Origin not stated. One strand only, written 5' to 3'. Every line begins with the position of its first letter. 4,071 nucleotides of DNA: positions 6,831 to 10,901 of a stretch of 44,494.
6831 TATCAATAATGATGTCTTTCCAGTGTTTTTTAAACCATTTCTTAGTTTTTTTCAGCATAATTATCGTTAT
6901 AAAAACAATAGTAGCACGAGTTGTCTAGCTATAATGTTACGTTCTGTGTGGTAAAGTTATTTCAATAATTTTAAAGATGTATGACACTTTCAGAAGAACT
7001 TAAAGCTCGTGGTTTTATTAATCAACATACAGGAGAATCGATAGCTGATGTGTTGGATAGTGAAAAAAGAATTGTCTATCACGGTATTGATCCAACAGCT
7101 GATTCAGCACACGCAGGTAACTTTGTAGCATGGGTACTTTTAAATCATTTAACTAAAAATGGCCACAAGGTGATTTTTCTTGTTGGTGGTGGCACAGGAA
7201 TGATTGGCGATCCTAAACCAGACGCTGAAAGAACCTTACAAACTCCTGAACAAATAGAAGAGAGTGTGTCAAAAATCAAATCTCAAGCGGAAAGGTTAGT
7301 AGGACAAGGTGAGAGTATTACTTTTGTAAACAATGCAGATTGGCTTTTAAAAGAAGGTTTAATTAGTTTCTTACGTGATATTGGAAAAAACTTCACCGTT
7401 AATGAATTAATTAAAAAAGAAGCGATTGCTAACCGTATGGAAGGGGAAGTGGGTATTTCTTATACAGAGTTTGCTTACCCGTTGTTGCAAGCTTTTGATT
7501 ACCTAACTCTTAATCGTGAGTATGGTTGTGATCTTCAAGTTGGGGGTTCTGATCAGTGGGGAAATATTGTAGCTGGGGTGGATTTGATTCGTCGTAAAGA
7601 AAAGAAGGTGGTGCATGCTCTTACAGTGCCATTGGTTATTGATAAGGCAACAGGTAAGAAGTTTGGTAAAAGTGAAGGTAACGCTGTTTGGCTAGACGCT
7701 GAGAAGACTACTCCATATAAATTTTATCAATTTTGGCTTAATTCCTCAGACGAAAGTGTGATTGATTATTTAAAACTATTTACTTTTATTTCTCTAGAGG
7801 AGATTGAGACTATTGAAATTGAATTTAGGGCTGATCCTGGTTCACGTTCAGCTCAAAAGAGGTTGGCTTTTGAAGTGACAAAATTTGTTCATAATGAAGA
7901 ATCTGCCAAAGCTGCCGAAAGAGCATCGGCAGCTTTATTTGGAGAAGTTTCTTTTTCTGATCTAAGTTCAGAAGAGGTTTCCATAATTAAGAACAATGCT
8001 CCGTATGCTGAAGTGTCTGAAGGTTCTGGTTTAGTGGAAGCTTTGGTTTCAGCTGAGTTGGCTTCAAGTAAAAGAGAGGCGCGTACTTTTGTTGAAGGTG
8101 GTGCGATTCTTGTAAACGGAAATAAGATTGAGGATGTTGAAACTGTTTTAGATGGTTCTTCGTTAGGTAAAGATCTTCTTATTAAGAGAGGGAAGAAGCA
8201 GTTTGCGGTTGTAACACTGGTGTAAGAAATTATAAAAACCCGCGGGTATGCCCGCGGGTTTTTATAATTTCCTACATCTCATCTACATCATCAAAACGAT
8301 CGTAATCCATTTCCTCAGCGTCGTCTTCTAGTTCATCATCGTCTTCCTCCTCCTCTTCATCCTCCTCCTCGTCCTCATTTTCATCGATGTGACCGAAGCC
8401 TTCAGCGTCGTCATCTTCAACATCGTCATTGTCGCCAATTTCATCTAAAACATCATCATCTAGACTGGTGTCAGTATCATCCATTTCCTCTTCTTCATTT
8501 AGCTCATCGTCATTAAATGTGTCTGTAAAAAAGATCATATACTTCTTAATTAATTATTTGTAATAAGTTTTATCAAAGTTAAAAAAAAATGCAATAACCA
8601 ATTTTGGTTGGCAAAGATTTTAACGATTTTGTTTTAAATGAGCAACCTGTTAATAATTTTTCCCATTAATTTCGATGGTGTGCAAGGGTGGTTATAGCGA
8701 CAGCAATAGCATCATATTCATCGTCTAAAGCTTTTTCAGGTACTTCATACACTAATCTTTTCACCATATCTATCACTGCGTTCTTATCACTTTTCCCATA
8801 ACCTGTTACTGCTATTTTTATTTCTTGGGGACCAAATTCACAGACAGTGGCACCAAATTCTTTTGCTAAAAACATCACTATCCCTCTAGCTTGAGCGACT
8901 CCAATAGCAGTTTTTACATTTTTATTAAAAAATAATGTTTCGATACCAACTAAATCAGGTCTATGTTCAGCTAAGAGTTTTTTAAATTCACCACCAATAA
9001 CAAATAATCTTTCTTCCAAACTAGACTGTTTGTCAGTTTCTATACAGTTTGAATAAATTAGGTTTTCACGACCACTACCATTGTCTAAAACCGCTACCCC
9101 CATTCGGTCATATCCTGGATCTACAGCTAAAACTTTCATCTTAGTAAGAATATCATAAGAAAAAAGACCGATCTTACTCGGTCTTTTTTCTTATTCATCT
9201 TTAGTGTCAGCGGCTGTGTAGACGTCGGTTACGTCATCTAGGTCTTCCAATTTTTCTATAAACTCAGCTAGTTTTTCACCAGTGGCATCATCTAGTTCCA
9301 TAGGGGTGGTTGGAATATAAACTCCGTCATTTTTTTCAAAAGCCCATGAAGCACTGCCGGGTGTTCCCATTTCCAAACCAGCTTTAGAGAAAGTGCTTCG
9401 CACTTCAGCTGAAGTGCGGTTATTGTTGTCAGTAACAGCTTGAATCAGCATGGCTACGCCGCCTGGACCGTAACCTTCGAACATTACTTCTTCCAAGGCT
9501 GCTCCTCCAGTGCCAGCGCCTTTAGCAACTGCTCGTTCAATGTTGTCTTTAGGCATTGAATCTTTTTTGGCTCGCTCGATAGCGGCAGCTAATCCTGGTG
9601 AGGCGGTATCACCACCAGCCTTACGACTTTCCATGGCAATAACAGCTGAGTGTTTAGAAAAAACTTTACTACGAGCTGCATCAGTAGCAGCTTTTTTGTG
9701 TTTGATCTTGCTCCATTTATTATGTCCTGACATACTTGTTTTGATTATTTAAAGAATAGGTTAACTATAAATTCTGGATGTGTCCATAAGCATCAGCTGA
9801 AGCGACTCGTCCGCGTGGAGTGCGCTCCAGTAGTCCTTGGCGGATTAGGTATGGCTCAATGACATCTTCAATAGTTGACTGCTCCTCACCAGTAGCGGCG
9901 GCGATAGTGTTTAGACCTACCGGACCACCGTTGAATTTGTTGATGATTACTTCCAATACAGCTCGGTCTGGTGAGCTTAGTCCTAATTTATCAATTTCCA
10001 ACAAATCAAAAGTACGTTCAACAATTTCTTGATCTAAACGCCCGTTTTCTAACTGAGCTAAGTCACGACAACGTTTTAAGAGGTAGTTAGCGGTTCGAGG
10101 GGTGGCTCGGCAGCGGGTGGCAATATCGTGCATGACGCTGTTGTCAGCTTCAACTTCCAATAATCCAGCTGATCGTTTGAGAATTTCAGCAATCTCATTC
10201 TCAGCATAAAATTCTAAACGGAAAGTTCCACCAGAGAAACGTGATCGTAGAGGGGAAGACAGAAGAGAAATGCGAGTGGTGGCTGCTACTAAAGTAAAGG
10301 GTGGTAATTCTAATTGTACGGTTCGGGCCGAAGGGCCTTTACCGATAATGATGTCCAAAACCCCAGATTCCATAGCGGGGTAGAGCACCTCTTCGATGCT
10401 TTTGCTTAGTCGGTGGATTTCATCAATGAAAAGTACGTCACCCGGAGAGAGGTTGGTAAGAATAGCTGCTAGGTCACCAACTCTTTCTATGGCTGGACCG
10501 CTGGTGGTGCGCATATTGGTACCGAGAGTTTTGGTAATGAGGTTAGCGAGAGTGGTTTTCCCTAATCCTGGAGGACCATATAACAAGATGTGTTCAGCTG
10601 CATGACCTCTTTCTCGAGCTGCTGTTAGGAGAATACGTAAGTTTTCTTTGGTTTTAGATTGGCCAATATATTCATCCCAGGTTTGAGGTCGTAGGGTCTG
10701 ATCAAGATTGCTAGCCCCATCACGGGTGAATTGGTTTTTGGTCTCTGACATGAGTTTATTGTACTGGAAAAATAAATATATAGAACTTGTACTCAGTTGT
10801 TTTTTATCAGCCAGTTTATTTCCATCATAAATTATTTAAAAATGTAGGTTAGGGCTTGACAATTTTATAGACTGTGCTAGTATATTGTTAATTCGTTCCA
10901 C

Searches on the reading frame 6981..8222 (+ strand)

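Call 18: search_protein_families(library=pfam, proteins=[window:6981-8222:+], max_evalue=0.00001)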
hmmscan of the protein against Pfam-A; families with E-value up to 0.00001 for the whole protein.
window:6981-8222:+ (414 aa): 3 families
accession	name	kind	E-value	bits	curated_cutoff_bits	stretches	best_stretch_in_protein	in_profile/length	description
PF00579.31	tRNA-synt_1b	-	1.7e-79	267.6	21.1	1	29-320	5-291/292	tRNA synthetases class I (W and Y)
PF22421.1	SYY_C-terminal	-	1.8e-17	63.4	27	1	336-411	5-83/83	Tyrosine--tRNA ligase SYY-like C-terminal domain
PF01479.30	S4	-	5.2e-08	32.9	22.8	1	351-391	3-43/48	S4 domain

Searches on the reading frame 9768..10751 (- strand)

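Call 18: search_protein_families(library=pfam, proteins=[window:9768-10751:-], max_evalue=0.00001)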
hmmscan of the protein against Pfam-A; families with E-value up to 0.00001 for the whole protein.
window:9768-10751:- (328 aa): 8 families
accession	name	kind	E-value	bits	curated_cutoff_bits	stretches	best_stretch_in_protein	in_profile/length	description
PF05496.18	RuvB_N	-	9.1e-72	240.5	27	1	20-173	1-154/159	Holliday junction DNA helicase RuvB P-loop domain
PF05491.19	RuvB_C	-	1.1e-24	86.6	24.7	1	255-325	1-71/72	RuvB C-terminal winged helix domain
PF00004.35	AAA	-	5.6e-19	69.3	21.2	1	55-173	1-124/131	ATPase family associated with various cellular activities (AAA)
PF17864.7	AAA_lid_4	-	1.6e-18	66.6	27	1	182-254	1-74/74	RuvB AAA lid domain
PF07728.20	AAA_5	-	1.1e-10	42.1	22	1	54-172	1-139/139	AAA domain (dynein-related subfamily)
PF06068.19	TIP49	-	2.6e-07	30.6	23.8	0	18-81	15-79/347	TIP49 P-loop domain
PF13191.12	AAA_16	-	9.2e-07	29.9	32.6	0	30-90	4-63/167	AAA ATPase domain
PF01078.27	Mg_chelatase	-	3.7e-06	26.9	20.3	0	29-77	6-47/207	Magnesium chelatase, subunit ChlI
